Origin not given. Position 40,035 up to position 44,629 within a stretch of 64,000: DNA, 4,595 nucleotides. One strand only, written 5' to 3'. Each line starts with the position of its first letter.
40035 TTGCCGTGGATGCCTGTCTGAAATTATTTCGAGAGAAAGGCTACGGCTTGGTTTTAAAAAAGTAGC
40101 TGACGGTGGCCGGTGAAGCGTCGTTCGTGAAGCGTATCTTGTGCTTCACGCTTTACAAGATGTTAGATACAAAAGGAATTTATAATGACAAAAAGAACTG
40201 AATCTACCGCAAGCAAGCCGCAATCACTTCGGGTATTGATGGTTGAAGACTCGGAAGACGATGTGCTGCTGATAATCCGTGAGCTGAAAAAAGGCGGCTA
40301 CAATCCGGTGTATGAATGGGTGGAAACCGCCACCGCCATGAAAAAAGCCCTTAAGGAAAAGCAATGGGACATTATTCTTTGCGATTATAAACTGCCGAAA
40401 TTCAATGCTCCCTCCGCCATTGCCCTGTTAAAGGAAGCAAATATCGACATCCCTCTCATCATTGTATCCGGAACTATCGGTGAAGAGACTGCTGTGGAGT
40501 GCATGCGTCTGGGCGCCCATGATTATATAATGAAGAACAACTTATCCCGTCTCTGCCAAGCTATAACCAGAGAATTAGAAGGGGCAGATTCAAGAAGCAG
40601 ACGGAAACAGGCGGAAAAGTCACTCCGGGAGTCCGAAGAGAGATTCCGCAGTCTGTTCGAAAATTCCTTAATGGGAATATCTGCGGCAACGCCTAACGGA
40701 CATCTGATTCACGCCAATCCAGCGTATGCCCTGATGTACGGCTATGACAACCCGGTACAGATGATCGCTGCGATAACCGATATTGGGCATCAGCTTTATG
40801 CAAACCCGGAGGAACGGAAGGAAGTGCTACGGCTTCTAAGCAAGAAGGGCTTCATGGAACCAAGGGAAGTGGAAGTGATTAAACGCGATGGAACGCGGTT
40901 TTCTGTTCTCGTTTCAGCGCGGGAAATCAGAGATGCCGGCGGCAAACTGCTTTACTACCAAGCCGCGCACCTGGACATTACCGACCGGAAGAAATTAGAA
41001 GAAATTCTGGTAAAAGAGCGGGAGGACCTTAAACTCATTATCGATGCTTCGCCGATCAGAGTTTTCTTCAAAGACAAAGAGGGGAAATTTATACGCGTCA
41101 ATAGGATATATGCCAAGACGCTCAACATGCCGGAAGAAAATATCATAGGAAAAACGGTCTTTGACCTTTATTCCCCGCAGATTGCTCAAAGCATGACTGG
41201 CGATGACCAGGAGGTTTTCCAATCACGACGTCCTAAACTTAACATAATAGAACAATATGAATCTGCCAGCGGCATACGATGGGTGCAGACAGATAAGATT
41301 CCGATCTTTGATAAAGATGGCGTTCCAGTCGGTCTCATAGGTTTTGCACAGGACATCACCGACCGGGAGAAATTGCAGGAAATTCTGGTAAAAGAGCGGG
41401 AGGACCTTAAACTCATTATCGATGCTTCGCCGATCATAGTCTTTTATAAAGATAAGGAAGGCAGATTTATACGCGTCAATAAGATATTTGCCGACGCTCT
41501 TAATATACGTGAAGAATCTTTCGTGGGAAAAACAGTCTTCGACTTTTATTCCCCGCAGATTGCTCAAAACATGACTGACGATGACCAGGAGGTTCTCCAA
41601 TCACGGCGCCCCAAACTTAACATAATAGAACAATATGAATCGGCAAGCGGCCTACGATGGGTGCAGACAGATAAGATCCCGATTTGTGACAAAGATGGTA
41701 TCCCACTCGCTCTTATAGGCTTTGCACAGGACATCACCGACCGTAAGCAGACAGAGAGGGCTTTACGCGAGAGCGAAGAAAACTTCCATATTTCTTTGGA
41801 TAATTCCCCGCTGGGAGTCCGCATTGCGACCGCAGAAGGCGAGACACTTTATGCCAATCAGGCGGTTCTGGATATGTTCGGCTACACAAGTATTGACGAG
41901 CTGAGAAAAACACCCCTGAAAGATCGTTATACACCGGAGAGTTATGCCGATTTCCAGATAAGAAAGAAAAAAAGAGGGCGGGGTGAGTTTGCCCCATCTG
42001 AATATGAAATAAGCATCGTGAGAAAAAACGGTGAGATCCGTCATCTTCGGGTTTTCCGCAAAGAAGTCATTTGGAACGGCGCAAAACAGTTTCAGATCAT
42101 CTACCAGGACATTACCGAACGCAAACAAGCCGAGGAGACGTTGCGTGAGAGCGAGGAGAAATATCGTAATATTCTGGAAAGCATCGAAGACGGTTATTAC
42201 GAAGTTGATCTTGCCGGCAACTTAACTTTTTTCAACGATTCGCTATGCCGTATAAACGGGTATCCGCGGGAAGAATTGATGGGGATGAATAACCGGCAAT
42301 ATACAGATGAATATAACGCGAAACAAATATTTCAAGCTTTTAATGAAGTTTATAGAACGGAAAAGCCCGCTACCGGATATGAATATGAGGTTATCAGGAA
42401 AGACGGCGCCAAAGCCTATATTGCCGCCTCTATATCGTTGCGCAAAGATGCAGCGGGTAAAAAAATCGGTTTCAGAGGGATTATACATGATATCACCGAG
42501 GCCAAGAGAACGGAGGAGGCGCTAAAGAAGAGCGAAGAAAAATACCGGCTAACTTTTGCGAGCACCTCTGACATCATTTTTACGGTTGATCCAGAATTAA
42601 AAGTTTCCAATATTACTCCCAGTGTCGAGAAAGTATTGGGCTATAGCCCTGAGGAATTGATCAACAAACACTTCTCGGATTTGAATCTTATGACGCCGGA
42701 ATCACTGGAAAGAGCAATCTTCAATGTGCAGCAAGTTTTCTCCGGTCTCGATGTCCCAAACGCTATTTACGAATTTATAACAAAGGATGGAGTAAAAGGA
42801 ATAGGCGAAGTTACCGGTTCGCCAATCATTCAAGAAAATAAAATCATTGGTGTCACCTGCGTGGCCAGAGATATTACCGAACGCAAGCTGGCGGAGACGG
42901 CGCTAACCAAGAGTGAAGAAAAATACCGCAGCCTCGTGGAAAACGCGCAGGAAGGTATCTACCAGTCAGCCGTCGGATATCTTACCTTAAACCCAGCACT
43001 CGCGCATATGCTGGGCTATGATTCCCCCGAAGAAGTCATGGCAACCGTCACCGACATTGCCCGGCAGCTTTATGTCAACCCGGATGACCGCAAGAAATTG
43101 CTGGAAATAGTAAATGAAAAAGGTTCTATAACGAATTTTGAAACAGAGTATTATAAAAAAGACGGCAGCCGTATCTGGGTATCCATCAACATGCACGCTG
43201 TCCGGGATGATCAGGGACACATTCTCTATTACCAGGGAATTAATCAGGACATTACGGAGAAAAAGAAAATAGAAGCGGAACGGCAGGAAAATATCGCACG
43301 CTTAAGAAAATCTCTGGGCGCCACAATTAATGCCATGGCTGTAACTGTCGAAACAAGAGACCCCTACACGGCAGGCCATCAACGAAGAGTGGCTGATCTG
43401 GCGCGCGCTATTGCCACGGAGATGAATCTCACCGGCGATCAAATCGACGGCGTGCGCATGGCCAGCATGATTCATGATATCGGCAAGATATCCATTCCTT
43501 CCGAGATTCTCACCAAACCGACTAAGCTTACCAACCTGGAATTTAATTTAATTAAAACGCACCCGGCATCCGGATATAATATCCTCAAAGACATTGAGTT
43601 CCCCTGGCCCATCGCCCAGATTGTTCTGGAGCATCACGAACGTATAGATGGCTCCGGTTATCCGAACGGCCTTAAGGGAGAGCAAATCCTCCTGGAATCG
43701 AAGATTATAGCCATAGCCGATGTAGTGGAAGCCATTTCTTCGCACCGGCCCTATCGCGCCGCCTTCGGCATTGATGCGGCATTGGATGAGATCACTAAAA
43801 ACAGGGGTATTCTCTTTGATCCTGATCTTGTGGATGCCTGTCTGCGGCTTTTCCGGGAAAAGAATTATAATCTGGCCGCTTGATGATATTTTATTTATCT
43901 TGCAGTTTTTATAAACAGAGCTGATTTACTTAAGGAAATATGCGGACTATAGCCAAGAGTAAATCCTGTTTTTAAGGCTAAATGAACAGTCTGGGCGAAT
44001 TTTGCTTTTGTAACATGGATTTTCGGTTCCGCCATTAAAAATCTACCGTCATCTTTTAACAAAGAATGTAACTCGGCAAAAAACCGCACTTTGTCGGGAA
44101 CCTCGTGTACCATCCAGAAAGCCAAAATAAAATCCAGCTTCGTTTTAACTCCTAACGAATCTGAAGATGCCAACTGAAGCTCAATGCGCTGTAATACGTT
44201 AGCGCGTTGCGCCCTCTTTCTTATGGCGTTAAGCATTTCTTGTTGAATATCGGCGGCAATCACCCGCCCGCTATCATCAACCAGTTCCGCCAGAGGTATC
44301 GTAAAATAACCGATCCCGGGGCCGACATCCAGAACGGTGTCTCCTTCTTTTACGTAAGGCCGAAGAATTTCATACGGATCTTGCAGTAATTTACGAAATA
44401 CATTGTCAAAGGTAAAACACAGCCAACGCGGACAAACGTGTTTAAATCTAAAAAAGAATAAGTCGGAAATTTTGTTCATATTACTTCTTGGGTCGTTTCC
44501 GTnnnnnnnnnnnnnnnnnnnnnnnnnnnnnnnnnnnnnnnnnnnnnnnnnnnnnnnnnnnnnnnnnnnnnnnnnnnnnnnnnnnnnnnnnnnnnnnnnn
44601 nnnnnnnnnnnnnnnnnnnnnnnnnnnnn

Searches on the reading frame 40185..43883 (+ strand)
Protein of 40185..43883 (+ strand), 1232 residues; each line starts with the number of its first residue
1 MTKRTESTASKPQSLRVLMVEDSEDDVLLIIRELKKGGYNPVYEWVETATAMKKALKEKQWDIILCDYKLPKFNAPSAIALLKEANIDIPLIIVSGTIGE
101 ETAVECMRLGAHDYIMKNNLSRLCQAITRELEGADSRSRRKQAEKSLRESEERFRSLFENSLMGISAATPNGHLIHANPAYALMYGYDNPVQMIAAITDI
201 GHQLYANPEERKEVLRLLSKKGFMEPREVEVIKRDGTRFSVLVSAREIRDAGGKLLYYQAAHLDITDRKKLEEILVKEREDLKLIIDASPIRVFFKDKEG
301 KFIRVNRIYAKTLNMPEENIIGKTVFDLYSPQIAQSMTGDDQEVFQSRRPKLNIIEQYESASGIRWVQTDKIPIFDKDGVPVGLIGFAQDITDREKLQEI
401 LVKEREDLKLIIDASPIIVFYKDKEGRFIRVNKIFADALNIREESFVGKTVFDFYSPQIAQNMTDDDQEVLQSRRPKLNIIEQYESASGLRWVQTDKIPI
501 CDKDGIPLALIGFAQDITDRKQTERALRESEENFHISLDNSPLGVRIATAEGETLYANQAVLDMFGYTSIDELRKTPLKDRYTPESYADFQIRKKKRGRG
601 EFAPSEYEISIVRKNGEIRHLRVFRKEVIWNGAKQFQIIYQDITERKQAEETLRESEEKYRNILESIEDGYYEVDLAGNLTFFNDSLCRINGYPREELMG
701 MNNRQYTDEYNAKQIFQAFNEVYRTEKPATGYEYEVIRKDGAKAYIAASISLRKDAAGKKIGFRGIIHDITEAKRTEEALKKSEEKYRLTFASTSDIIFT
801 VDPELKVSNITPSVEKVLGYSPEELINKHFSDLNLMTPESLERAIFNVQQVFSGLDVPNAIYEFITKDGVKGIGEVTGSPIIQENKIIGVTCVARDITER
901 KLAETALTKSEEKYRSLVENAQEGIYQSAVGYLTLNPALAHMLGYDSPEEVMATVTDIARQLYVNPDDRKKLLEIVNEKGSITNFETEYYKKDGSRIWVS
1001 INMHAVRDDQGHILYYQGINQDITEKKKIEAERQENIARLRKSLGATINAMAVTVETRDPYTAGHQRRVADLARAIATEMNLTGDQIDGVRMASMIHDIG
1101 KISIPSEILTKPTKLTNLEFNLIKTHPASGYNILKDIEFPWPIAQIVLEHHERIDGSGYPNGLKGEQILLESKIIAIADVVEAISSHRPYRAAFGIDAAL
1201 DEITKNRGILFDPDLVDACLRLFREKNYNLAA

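Call 26: search_protein_families(library=pfam, proteins=[window:40185-43883:+], max_evalue=0.00001)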
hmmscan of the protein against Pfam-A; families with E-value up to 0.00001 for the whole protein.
window:40185-43883:+ (1232 aa): 9 families
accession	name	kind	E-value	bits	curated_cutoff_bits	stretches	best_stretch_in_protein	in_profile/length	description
PF13426.13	PAS_9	-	2.4e-73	243.4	27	6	935-1025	16-103/103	PAS domain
PF08448.16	PAS_4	-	8.8e-72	238.8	23.1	4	413-522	2-110/110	PAS fold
PF00989.32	PAS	-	4.3e-69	230.1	22.6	5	658-770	1-113/113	PAS fold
PF08447.18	PAS_3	-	1.9e-42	143.9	25.6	3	933-1020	2-89/89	PAS fold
PF13487.12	HD_5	-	7e-39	133.7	27.2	1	1053-1215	5-170/170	HD domain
PF13188.13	PAS_8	-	2.1e-36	123.1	21.8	1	152-213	1-59/65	PAS domain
PF01966.28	HD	-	1.1e-22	81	22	1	1063-1183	2-115/116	HD domain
PF00072.30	Response_reg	-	9.6e-15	55.2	30.2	1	17-127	1-110/111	Response regulator receiver domain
PF13596.12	PAS_10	-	1.9e-09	38.5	22.1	0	282-392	1-106/106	PAS domain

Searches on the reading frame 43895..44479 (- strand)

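Call 26: search_protein_families(library=pfam, proteins=[window:43895-44479:-], max_evalue=0.00001)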
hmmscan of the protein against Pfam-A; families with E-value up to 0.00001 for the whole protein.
window:43895-44479:- (194 aa): 9 families
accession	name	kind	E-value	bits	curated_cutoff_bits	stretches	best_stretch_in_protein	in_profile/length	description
PF13847.12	Methyltransf_31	-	6.1e-16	58.9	27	1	44-158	2-115/145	Methyltransferase domain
PF13649.12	Methyltransf_25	-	7.3e-16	59.1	27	1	49-145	1-97/97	Methyltransferase domain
PF08241.18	Methyltransf_11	-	3.5e-15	56.9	21.2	1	50-148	1-94/95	Methyltransferase domain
PF01209.24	Ubie_methyltran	-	5.6e-12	45.9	20.1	1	42-152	44-154/233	ubiE/COQ5 methyltransferase family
PF08242.18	Methyltransf_12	-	9.8e-12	45.9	30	1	50-147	1-98/98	Methyltransferase domain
PF13489.12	Methyltransf_23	-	3.2e-11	43.7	27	1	31-167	8-134/164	Methyltransferase domain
PF02353.26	CMAS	-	2.4e-07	30.8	27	1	43-155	60-170/273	Mycolic acid cyclopropane synthetase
PF01135.25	PCMT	-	6.4e-07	29.8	20.3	1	37-105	67-130/210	Protein-L-isoaspartate(D-aspartate) O-methyltransferase (PCMT)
PF02475.24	TRM5-TYW2_MTfase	-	2.9e-06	27.8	28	1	41-119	32-109/164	TRM5/TYW2 methyltransferase domain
